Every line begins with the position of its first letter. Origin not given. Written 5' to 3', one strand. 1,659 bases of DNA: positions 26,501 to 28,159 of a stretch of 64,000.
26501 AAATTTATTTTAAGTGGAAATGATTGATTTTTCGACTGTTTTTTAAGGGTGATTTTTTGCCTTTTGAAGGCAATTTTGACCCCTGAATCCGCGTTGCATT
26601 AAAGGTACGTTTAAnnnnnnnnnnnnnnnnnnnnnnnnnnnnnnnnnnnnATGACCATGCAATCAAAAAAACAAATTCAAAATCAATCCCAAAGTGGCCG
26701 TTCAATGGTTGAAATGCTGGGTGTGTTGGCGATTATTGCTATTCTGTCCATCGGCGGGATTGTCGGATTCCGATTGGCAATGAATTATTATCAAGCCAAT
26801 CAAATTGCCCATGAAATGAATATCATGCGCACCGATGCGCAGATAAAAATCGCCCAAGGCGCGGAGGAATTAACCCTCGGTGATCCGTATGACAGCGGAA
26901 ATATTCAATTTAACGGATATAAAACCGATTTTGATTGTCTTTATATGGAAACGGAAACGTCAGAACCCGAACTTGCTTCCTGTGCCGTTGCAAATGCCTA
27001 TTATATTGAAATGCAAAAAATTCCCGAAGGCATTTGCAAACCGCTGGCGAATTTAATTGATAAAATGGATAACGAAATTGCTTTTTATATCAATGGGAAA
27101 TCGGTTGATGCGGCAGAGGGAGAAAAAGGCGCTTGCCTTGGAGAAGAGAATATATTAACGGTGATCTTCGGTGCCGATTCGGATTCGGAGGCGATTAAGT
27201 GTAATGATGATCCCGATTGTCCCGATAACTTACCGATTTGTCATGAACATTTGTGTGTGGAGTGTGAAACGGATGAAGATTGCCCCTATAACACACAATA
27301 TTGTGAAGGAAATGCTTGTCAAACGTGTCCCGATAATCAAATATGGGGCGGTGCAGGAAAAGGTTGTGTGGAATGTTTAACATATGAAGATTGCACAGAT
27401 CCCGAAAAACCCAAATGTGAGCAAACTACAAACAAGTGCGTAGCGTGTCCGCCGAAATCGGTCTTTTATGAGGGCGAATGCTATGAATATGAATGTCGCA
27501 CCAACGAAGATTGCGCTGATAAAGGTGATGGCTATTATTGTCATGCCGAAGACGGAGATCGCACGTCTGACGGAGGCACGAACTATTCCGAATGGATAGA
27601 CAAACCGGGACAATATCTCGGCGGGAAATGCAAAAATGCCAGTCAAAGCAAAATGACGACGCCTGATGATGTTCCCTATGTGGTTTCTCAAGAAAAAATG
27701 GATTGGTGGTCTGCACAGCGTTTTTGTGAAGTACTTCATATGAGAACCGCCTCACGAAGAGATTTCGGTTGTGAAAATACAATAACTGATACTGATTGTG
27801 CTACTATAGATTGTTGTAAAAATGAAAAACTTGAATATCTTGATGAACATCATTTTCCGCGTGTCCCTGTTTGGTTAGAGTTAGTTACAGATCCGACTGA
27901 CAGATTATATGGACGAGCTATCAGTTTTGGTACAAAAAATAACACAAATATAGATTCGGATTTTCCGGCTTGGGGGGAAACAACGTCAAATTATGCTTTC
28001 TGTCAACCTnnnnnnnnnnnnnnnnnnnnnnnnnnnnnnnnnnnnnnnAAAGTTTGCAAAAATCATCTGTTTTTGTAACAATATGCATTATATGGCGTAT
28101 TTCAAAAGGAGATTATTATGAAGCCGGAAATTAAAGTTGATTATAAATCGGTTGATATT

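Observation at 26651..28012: Modular pilin-adhesin paralogs: a conserved pilin head, a hypervariable Cys-rich stalk, and a conserved lectin-like C-terminal domain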

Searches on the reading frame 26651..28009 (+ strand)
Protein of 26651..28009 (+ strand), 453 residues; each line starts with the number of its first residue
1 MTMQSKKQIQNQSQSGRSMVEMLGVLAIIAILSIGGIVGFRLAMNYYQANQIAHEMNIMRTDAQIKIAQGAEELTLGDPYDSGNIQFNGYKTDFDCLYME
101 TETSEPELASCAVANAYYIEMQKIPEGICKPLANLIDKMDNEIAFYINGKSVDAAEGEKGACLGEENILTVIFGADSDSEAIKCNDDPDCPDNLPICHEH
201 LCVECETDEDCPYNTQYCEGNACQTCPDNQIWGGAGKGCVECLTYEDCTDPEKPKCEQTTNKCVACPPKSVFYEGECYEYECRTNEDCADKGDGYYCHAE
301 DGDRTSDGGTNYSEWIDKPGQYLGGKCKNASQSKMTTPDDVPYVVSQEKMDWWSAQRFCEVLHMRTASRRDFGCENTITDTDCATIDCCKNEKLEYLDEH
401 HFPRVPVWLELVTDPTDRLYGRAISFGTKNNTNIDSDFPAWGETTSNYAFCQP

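Call 7: search_protein_families(library=pfam, proteins=[window:26651-28009:+], max_evalue=1)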
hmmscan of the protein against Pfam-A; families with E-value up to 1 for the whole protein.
window:26651-28009:+ (453 aa): 1 family
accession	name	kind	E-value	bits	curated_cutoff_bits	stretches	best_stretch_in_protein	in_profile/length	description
PF07963.17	N_methyl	-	0.033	14.2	21.2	1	14-35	4-25/27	Prokaryotic N-terminal methylation motif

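Call 8: search_protein_families(library=ncbifam, proteins=[window:26651-28009:+], max_evalue=1)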
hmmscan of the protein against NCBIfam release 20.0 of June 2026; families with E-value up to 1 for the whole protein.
window:26651-28009:+ (453 aa): 3 families
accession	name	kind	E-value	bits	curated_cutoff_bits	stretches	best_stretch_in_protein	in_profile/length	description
NF007800.0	PRK10506.1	equivalog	0.031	14.1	158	1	9-52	3-46/163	prepilin peptidase-dependent protein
NF038304.1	EPS_HpsC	equivalog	0.11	12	200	1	3-44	9-49/318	hormogonium polysaccharide secretion pseudopilin HpsC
NF047827.1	T3SSXpsH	equivalog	0.12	12.2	160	1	16-71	2-58/145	type II secretion system protein XpsH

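Call 9: find_homologous_proteins(query=window:26651-28009:+)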
Query window:26651-28009:+ (453 aa): 261 proteins with E <= 0.001 among 1964 candidates; the best 120 are listed.
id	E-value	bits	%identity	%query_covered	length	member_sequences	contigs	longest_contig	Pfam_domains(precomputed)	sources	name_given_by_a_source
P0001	0.0e+0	1084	100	100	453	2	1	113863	-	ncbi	-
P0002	8.2e-200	683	66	96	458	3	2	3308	-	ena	-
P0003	1.4e-167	576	72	80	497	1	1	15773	-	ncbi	-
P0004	1.4e-139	484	65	83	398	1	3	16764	-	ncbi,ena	-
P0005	4.1e-132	459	92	50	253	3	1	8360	-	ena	-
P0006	6.2e-132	459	69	66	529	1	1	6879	-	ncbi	-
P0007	1.1e-129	451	59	80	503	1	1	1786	-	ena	-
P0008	4.6e-129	449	59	80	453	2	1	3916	-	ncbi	-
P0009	6.0e-128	446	55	81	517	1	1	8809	-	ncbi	-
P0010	5.0e-127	443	49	100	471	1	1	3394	-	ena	-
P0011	2.0e-124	434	63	84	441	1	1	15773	-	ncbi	-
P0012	1.2e-123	431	59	79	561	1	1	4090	-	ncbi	-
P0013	6.3e-123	429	57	83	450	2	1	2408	-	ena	-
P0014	3.5e-122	427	58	83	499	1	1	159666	-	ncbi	-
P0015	1.6e-121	424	76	58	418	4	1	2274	-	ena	-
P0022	4.0e-111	390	50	66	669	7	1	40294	-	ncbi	-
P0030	5.1e-103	363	53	64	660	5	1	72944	-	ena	-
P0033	3.0e-102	361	51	64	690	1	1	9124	-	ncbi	-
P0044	3.1e-91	325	48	66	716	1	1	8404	-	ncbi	-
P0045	2.4e-90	322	48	66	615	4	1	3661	-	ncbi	-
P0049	5.7e-88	314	56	59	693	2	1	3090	-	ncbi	-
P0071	6.9e-74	267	51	64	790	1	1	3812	-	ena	-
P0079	1.7e-64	236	42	79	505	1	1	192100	-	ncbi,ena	-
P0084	1.2e-61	227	44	64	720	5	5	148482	-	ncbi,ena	-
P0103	2.4e-47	180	33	93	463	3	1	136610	-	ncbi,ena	-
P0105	7.9e-47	178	40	60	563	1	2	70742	-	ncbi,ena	-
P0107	1.7e-46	177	36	81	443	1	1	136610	-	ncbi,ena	-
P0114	9.7e-45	171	35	81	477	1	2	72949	-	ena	-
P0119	8.5e-43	165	35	83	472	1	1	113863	-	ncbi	-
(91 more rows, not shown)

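Call 10: find_encoding_contigs(protein=P0001, flank=10000, max_places=3)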
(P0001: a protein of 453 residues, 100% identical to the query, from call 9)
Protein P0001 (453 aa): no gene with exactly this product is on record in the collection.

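Call 11: list_cluster_members(proteins=[P0001, P0119, P0003, P0014, P0079, P0103])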
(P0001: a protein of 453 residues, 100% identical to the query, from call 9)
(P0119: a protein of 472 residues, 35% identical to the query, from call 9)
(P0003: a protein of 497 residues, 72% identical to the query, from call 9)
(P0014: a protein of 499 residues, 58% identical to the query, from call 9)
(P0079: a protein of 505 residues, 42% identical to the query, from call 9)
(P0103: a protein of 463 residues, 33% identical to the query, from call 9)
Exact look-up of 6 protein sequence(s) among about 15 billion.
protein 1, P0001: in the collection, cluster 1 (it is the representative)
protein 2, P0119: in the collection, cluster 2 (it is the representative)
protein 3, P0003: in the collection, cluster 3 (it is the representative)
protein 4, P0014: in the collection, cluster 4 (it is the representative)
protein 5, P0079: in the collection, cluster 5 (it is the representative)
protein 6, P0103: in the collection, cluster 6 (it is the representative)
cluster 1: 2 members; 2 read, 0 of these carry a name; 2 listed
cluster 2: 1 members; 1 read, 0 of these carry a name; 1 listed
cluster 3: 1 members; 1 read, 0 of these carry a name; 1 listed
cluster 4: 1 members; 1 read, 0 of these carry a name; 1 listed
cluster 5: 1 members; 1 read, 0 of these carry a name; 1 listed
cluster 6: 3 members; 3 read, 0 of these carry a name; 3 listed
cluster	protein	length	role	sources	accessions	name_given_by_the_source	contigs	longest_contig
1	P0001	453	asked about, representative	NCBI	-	-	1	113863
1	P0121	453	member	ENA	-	-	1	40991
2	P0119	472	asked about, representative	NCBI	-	-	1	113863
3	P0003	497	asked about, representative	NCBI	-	-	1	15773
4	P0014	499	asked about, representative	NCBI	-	-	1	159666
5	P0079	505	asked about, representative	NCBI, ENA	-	-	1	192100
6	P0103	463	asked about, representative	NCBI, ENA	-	-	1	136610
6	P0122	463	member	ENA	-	-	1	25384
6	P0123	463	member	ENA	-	-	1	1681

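Call 39: find_encoding_contigs(protein=P0103, flank=10000, max_places=3)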
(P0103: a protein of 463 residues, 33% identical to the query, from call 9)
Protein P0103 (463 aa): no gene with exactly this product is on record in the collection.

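Call 47: find_encoding_contigs(protein=P0107, flank=10000, max_places=3)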
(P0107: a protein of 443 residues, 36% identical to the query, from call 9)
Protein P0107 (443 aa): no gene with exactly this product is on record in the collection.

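Call 48: find_encoding_contigs(protein=P0114, flank=10000, max_places=3)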
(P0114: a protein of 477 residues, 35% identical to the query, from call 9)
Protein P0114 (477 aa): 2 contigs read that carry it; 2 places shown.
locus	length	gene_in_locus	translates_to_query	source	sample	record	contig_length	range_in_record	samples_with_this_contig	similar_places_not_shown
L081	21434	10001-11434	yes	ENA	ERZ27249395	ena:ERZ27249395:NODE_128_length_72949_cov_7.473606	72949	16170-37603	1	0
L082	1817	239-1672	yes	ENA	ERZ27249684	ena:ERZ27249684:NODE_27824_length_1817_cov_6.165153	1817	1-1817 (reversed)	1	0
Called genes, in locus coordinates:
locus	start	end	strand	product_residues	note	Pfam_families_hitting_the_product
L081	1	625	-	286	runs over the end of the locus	PF01507:PAPS_reduct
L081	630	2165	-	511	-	PF17425:Arylsulfotran_N, PF05935:Arylsulfotrans, PF14269:Arylsulfotran_2 (faint)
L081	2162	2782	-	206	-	-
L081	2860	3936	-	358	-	PF03054:tRNA_Me_trans, PF20259:tRNA_Me_trans_M, PF20258:tRNA_Me_trans_C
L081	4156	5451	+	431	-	PF03349:Toluene_X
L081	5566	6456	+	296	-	PF01476:LysM, PF04225:LysM_OapA (faint), PF01476:LysM, PF01551:Peptidase_M23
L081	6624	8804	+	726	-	PF00023:Ank (faint), PF12796:Ank_2, PF13637:Ank_4 (faint), PF13857:Ank_5 (faint), PF12796:Ank_2, PF08238:Sel1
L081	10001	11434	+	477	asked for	-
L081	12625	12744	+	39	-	-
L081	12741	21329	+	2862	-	-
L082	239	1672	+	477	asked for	-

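Call 79: find_encoding_contigs(protein=P0105, flank=10000, max_places=4)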
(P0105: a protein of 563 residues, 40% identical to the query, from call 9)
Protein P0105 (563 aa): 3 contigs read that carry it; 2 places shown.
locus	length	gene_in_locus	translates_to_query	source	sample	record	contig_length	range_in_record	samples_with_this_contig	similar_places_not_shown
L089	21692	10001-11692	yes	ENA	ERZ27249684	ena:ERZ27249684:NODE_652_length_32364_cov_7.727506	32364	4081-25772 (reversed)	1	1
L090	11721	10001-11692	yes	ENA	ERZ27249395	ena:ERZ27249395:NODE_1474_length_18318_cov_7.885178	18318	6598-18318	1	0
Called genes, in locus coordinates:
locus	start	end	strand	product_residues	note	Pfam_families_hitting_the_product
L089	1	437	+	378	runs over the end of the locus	PF00768:Peptidase_S11, PF13354:Beta-lactamase2, PF07943:PBP5_C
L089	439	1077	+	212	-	PF13521:AAA_28 (weak), PF02223:Thymidylate_kin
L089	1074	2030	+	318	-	PF13177:DNA_pol3_delta2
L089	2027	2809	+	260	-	PF01026:TatD_DNase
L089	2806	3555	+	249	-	PF00753:Lactamase_B, PF23023:Anti-Pycsar_Apyc1, PF13483:Lactamase_B_3 (weak), PF12706:Lactamase_B_2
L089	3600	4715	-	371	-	PF13641:Glyco_tranf_2_3, PF00535:Glycos_transf_2, PF10111:Glyco_tranf_2_2 (weak)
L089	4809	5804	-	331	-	PF00535:Glycos_transf_2, PF10111:Glyco_tranf_2_2, PF13641:Glyco_tranf_2_3, PF13632:Glyco_trans_2_3 (weak)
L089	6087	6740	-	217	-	PF02230:Abhydrolase_2, PF03959:FSH1 (weak), PF12146:Hydrolase_4 (faint), PF00561:Abhydrolase_1 (weak), PF01738:DLH (weak), PF12695:Abhydrolase_5 (faint), PF00326:Peptidase_S9 (faint)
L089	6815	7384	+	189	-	-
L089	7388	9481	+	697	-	PF17191:RecG_wedge, PF00270:DEAD, PF04851:ResIII, PF00271:Helicase_C, PF19833:RecG_dom3_C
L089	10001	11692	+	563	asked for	-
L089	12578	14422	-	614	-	PF01510:Amidase_2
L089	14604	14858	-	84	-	PF00196:GerE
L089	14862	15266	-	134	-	-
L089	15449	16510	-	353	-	PF00933:Glyco_hydro_3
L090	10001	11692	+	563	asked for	-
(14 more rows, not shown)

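Call 95: search_protein_families(library=pfam, proteins=[P0015, P0033, P0045, P0044, P0049, P0071, P0022, P0084], max_evalue=0.01)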
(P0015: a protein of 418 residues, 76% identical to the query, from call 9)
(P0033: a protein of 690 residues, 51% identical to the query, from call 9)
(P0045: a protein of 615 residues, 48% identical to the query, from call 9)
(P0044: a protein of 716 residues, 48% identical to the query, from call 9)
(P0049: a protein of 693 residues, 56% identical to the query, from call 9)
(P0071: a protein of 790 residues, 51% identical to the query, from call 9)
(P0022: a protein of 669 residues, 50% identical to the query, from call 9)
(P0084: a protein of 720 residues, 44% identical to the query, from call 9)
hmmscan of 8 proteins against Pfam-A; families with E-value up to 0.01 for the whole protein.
P0015 (418 aa): 0 families

P0033 (690 aa): 0 families

P0045 (615 aa): 0 families

P0044 (716 aa): 0 families

P0049 (693 aa): 0 families

P0071 (790 aa): 0 families

P0022 (669 aa): 0 families

P0084 (720 aa): 0 families

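Call 105: find_encoding_contigs(protein=P0030, flank=10000, max_places=2)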
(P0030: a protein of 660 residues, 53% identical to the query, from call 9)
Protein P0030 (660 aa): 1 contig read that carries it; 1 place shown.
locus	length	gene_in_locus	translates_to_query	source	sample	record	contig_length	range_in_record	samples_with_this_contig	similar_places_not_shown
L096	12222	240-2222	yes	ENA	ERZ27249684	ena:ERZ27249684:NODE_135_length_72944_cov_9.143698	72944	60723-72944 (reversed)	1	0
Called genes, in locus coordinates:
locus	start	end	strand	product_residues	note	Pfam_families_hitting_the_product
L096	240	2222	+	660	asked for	-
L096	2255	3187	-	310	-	PF09925:DUF2157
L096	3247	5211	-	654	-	PF00456:Transketolase_N, PF13292:DXP_synthase_N (faint), PF02779:Transket_pyr, PF02780:Transketolase_C, PF22613:Transketolase_C_1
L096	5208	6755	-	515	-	PF00884:Sulfatase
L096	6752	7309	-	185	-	PF03602:Cons_hypoth95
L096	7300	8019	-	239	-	PF01479:S4, PF00849:PseudoU_synth_2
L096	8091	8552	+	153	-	PF00383:dCMP_cyt_deam_1, PF14437:MafB19-deam, PF14439:Bd3614-deam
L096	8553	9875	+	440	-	PF13742:tRNA_anti_2, PF01336:tRNA_anti-codon, PF02601:Exonuc_VII_L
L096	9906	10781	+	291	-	PF01551:Peptidase_M23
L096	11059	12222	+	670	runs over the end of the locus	-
